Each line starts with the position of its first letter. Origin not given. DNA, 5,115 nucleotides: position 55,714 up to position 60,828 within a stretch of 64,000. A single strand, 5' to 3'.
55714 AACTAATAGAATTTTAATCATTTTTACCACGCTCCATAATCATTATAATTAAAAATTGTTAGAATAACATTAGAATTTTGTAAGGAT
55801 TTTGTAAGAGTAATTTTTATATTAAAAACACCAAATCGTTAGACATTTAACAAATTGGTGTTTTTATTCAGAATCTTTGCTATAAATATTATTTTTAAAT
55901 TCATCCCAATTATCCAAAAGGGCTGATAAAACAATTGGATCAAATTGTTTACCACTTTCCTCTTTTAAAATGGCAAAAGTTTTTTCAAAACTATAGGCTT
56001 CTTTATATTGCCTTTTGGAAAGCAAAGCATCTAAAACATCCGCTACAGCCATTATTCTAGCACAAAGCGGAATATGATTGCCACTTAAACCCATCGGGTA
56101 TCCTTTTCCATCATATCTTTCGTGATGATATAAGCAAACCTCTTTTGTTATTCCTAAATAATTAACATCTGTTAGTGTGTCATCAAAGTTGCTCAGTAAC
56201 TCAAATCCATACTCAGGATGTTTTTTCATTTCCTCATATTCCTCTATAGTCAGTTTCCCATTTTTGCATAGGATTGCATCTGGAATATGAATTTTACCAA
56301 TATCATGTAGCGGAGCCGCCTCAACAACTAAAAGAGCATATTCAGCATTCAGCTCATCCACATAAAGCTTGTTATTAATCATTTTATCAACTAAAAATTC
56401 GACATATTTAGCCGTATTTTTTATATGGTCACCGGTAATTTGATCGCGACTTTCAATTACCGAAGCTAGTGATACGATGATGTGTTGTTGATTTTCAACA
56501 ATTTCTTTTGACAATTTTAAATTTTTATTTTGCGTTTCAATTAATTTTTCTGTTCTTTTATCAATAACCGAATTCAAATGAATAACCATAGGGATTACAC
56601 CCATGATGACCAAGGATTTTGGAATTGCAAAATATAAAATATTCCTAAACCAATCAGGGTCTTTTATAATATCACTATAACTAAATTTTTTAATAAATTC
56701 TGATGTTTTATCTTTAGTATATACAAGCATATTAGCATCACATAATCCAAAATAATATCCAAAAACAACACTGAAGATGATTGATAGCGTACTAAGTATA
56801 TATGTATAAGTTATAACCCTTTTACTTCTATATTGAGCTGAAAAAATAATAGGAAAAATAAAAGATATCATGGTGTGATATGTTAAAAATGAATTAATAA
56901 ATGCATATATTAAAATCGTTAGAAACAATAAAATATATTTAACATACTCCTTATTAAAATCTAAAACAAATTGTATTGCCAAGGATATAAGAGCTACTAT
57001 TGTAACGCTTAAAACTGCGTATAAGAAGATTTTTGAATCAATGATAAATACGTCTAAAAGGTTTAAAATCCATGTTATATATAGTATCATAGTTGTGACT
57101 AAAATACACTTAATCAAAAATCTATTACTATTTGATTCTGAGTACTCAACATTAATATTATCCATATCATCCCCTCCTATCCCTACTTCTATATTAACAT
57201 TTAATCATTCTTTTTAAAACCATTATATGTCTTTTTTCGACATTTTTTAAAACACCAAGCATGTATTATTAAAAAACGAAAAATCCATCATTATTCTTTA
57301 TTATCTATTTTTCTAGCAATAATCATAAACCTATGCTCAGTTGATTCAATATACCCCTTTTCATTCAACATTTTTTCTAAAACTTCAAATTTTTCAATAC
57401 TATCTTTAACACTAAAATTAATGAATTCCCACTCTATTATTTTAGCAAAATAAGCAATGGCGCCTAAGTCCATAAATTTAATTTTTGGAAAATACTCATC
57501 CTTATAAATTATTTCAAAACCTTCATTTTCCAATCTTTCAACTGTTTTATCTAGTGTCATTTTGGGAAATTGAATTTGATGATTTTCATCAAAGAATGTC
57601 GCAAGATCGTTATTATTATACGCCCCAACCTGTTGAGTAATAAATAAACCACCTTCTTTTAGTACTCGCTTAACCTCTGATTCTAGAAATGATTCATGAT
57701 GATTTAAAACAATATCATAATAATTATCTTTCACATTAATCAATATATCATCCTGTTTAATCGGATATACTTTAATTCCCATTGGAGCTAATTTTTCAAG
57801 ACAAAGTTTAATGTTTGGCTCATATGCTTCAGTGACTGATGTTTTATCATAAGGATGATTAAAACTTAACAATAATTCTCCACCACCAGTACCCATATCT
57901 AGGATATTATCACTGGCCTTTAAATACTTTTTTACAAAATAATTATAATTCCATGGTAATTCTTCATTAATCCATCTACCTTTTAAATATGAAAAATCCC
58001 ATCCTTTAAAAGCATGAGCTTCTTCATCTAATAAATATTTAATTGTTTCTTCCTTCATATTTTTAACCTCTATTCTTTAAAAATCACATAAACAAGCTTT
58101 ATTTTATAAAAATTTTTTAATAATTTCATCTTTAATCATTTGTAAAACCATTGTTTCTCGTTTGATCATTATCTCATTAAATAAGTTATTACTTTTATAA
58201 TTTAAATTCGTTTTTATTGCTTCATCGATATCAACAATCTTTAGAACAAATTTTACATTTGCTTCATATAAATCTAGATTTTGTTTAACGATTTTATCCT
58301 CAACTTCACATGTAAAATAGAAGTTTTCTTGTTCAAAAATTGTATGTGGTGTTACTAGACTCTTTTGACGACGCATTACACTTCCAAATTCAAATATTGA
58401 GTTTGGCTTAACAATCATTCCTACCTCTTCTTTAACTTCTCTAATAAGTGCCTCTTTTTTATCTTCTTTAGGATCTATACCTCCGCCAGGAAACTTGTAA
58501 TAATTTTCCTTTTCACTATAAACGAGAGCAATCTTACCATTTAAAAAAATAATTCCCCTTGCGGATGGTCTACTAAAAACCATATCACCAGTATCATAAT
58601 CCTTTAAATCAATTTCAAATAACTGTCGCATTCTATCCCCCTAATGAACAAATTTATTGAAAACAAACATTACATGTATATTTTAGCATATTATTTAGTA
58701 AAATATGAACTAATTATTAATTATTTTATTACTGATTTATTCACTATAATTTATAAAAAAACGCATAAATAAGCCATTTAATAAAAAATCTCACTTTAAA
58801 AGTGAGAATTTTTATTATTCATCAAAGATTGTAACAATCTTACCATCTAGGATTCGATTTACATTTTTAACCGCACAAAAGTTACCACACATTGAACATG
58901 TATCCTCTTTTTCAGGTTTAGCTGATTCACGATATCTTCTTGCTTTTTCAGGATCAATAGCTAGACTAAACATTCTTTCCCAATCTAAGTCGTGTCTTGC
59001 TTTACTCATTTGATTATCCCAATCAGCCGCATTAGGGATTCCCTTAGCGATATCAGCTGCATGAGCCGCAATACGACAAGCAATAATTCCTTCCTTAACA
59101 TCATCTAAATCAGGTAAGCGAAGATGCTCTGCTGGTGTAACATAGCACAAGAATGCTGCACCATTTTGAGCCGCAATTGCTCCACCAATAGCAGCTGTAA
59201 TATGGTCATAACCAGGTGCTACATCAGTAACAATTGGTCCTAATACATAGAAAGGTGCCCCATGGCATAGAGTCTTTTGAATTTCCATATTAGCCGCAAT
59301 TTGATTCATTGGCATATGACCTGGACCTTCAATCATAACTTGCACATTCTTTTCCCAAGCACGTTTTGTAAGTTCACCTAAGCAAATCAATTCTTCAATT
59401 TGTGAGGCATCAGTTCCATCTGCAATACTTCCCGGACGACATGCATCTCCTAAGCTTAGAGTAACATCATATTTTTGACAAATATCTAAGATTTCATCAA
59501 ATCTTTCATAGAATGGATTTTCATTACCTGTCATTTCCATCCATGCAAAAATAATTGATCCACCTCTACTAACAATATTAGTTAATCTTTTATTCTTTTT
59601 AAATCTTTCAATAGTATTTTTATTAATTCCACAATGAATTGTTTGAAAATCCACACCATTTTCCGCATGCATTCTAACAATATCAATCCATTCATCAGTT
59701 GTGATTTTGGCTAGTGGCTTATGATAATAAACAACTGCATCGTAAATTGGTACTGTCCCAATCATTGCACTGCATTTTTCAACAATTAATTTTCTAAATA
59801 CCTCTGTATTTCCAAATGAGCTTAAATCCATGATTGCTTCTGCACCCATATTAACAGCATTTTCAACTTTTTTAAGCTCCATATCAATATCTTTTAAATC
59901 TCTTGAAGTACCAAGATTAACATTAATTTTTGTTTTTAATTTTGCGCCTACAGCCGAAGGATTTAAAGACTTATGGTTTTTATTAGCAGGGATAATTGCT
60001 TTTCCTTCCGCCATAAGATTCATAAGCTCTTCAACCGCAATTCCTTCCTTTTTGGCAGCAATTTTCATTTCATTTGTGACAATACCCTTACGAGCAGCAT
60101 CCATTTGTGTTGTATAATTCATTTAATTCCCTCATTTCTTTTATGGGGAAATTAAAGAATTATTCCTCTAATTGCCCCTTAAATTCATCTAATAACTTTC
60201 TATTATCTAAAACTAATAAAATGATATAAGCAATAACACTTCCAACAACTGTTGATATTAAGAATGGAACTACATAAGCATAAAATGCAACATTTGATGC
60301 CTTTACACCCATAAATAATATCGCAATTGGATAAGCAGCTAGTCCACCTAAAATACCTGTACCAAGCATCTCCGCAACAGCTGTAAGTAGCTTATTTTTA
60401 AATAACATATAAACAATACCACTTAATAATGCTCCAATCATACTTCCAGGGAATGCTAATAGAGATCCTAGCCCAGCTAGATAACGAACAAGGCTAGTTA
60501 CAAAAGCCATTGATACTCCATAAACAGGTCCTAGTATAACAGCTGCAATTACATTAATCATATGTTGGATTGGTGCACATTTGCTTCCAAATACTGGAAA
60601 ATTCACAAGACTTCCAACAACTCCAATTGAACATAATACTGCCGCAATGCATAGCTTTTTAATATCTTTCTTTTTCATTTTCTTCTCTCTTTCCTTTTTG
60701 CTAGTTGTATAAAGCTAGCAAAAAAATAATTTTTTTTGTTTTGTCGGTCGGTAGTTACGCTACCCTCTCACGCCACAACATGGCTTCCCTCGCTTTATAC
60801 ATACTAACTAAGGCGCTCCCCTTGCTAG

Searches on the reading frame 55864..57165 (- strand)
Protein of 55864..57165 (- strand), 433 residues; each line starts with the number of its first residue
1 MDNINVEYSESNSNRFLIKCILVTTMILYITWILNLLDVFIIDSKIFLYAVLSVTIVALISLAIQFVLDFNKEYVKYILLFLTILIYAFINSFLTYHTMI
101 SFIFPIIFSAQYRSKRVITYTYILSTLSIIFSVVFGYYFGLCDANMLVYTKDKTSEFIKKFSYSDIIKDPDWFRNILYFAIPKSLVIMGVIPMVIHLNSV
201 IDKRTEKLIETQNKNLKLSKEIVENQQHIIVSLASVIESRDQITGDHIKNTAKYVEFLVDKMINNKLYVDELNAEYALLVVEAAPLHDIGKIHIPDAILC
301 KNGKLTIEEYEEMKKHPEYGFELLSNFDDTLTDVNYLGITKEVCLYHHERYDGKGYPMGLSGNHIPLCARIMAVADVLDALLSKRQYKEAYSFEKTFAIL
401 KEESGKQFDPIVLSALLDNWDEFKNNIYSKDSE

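Call 7: search_protein_families(library=ncbifam, proteins=[window:55864-57165:-])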
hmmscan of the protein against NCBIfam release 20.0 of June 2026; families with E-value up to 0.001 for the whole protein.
window:55864-57165:- (433 aa): 1 family
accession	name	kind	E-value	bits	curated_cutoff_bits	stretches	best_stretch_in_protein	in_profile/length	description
NF053512.1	nitric_RR_NosR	exception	1e-31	110.4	400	1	196-426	144-360/422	response regulator c-di-GMP phosphodiesterase, NosR family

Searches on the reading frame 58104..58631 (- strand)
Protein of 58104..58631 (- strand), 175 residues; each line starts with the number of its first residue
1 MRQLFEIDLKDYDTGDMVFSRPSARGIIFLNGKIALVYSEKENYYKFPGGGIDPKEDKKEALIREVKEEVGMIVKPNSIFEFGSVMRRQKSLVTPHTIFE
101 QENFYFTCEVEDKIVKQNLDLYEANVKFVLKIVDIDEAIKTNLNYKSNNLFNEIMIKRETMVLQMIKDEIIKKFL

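Call 7: search_protein_families(library=ncbifam, proteins=[window:58104-58631:-])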
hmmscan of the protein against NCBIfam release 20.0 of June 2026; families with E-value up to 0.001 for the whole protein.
window:58104-58631:- (175 aa): 11 families
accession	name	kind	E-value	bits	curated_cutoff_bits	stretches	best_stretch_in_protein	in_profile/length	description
TIGR00586.1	mutt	equivalog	1.3e-07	31.6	97.9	1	42-120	31-112/129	8-oxo-dGTP diphosphatase MutT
NF001937.0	PRK00714.1-4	equivalog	4.4e-07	29.7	139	1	26-74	12-62/161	RNA pyrophosphohydrolase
NF001936.0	PRK00714.1-3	equivalog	7.1e-07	29.2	118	1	40-147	32-139/155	RNA pyrophosphohydrolase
NF006530.0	PRK08999.1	equivalog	1.3e-06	27.7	245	1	41-75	31-65/315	Nudix family hydrolase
NF001938.0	PRK00714.1-5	equivalog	1.5e-06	27.7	116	1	25-72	24-74/172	RNA pyrophosphohydrolase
NF008044.0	PRK10776.1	equivalog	1.6e-06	28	148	1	42-81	30-69/130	8-oxo-dGTP diphosphatase MutT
NF001935.0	PRK00714.1-2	equivalog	3.7e-06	26.5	259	1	25-75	11-63/183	RNA pyrophosphohydrolase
TIGR02705.1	nudix_YtkD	equivalog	5e-06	26.1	154.4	1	41-76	43-78/156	RNA deprotection pyrophosphohydrolase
NF001934.0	PRK00714.1-1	equivalog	1.3e-05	24.7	241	1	26-79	12-67/176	RNA pyrophosphohydrolase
NF007834.0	PRK10546.1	equivalog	1.9e-05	24.5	156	1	31-76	14-63/135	pyrimidine (deoxy)nucleoside triphosphate diphosphatase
NF012016.0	PRK15472.1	equivalog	0.00054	19.7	95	0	45-79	33-67/141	nucleoside triphosphatase NudI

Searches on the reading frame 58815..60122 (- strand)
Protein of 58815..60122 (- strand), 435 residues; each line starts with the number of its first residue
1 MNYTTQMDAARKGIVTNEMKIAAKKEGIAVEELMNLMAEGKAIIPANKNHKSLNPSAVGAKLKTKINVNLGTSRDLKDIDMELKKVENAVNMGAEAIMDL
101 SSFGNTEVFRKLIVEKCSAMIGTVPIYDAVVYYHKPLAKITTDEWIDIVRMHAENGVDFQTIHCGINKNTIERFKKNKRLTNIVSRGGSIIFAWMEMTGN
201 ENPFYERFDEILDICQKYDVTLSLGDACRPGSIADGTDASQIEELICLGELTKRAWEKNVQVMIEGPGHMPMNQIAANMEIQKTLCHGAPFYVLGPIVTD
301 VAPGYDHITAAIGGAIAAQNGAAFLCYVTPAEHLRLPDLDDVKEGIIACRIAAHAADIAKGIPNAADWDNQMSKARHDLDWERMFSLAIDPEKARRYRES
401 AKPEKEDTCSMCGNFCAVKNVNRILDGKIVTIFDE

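Call 7: search_protein_families(library=ncbifam, proteins=[window:58815-60122:-])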
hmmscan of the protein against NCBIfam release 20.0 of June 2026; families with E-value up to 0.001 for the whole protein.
window:58815-60122:- (435 aa): 4 families
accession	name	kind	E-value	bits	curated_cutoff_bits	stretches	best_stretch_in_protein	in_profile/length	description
NF009895.0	PRK13352.1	equivalog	1.6e-200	666.4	410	1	4-427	2-423/430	phosphomethylpyrimidine synthase ThiC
TIGR00190.1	thiC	equivalog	3.5e-182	605.9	460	1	5-423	2-420/423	phosphomethylpyrimidine synthase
TIGR04386.1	ThiC_like_1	exception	4.1e-161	536.5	700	1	5-424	1-423/426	B12 lower ligand biosynthesis ThiC-like protein BzaB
NF006763.1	PRK09284.1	equivalog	8.9e-150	499.8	650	1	4-421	116-560/564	phosphomethylpyrimidine synthase ThiC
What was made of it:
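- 58815..60122 (-): thiC, 37 nt after thiW, presumably co-transcribed. NF009895, 666 bits (call 7).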

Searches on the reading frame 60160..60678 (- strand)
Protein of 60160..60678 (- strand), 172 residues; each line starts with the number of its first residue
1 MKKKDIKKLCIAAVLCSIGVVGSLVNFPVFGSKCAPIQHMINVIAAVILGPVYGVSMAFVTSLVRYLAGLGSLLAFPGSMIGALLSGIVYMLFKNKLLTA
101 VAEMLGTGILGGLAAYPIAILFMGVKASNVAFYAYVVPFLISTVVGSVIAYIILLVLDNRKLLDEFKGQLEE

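Call 7: search_protein_families(library=ncbifam, proteins=[window:60160-60678:-])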
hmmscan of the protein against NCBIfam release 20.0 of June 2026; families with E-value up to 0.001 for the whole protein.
window:60160-60678:- (172 aa): 2 families
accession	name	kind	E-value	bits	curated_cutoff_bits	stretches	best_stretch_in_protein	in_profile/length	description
TIGR02359.1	thiW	equivalog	1e-46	159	84.35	1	6-163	1-158/160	energy coupling factor transporter S component ThiW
TIGR04518.1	ECF_S_folT_fam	subfamily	4.4e-05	23.3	60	1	3-157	1-161/163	folate family ECF transporter S component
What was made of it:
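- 60160..60678 (-): thiW (ECF S component, predicted thiazole transporter), the gene controlled. TIGR02359, 159 bits (call 7).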

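Call 9: find_related_loci(query=window:60160-60678:-, collection=genome_contigs, flank=3000)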
Query window:60160-60678:- (172 aa) in genome_contigs; peptide patterns used: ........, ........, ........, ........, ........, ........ (x = any residue, [..] = any of these).
599 stretches matched a pattern (row limit reached: there are more); 507 encode a relative of the query (tblastn E <= 1e-3); the best 80 are kept; 80 distinct loci.
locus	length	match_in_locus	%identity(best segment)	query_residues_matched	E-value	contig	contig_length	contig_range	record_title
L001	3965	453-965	61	1-171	1e-66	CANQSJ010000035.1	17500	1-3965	MAG: uncultured Oscillospiraceae bacterium isolate Lapin-008__bin87 genome assembly, contig: Lapin-008__NODE_3648_length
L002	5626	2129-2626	61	1-166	4e-63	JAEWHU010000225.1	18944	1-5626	MAG: Bacillota bacterium isolate OH_PBlB_79 k127_101222, whole genome shotgun sequence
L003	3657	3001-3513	61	1-171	5e-63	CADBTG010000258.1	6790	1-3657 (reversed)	MAG: uncultured Lachnospiraceae bacterium isolate RUG14279 genome assembly, contig: RUG14279_asm_258, whole genome shotg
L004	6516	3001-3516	56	1-172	3e-62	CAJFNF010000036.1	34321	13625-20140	uncultured Faecalibacterium sp. isolate Chicken_9_mag_4 genome assembly, contig: MAGpy_11413_9_idba_bin_4_fascaffold_309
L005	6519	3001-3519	58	1-172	4e-62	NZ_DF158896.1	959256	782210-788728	Oscillibacter ruminantium GH1, whole genome shotgun sequence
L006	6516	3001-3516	56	1-172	1e-61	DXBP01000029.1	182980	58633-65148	MAG TPA_asm: Candidatus Gemmiger excrementigallinarum isolate ChiSxjej1B13-11774 ChiSxjej1B13M5__C153179_L182980_SAMN080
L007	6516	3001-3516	57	1-172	1e-61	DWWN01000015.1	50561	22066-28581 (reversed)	MAG TPA_asm: Candidatus Faecalibacterium faecigallinarum isolate ChiSjej5B23-2810 ChiSjej5B23M5__C24756_L50561_SAMN08009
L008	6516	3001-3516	56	1-172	2e-61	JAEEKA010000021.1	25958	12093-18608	MAG: Oscillospiraceae bacterium isolate Tb.RUG.182 k141_1432362_flag=0_multi=53.0222_len=25958, whole genome shotgun seq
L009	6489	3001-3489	59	1-164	4e-61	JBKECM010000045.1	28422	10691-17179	MAG: Lachnospirales bacterium isolate VLC_046 k121_4086422, whole genome shotgun sequence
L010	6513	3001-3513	57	1-171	7e-61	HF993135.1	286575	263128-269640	Eubacterium sp. CAG:180 genomic scaffold, scf50, whole genome shotgun sequence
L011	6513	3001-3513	57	1-171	6e-61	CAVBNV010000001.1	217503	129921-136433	Oscillospiraceae bacterium isolate H07602-L1_cleanbin_000012 genome assembly, contig: Spades_H07602-L1_contig_5, whole g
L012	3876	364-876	57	1-171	4e-61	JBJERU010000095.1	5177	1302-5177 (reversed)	MAG: Faecalibacterium sp. isolate LOHA14_bin.018 NODE_7925_length_5177_cov_11.557985, whole genome shotgun sequence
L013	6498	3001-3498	58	2-167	2e-60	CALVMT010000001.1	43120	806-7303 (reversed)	MAG: uncultured Clostridia bacterium isolate E09__bin3 genome assembly, contig: E09__k127_4818939, whole genome shotgun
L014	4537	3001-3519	57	1-172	1e-60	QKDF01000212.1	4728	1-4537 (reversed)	MAG: Clostridia bacterium isolate SZUA-443 scaffold_91729, whole genome shotgun sequence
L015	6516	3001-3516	58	1-172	1e-60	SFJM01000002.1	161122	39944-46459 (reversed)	MAG: Clostridiales bacterium isolate W1P33.008 Contig7, whole genome shotgun sequence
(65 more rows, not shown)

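Call 67: find_encoding_contigs(protein=window:60160-60678:-, flank=1500, max_places=6)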
Protein window:60160-60678:- (172 aa): 7 contigs read that carry it; 6 places shown.
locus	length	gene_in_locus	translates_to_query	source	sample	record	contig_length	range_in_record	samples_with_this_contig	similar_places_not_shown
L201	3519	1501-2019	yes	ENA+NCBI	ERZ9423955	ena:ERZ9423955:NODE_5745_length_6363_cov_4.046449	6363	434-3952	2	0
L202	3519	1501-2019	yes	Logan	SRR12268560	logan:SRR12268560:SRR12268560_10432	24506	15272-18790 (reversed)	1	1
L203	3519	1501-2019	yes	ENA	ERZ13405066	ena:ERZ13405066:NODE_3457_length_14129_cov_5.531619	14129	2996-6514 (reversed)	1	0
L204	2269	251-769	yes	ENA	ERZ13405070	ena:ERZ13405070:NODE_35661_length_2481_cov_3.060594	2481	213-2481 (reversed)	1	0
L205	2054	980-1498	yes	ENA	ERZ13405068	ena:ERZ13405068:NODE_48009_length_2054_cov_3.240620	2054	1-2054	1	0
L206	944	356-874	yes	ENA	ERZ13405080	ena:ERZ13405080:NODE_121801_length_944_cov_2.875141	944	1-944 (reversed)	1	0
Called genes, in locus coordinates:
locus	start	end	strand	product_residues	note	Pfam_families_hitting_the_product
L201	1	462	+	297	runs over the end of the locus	?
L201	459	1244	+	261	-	PF01256:Carb_kinase (weak), PF08543:Phos_pyr_kin, PF00294:PfkB (weak)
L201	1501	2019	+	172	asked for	PF09512:ThiW, PF12822:ECF_trnsprt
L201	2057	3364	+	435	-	PF01964:ThiC_Rad_SAM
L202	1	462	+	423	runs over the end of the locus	PF02581:TMP-TENI, PF00702:Hydrolase, PF13419:HAD_2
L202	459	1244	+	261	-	PF01256:Carb_kinase (weak), PF08543:Phos_pyr_kin, PF00294:PfkB (weak)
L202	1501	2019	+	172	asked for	PF09512:ThiW, PF12822:ECF_trnsprt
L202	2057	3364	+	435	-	PF01964:ThiC_Rad_SAM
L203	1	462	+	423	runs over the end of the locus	PF02581:TMP-TENI, PF00702:Hydrolase, PF13419:HAD_2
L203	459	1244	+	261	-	PF01256:Carb_kinase (faint), PF08543:Phos_pyr_kin, PF00294:PfkB (weak)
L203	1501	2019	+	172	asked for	PF09512:ThiW, PF12822:ECF_trnsprt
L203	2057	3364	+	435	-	PF01964:ThiC_Rad_SAM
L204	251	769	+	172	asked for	PF09512:ThiW, PF12822:ECF_trnsprt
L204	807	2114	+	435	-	PF01964:ThiC_Rad_SAM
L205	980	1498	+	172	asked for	PF09512:ThiW, PF12822:ECF_trnsprt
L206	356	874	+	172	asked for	PF09512:ThiW, PF12822:ECF_trnsprt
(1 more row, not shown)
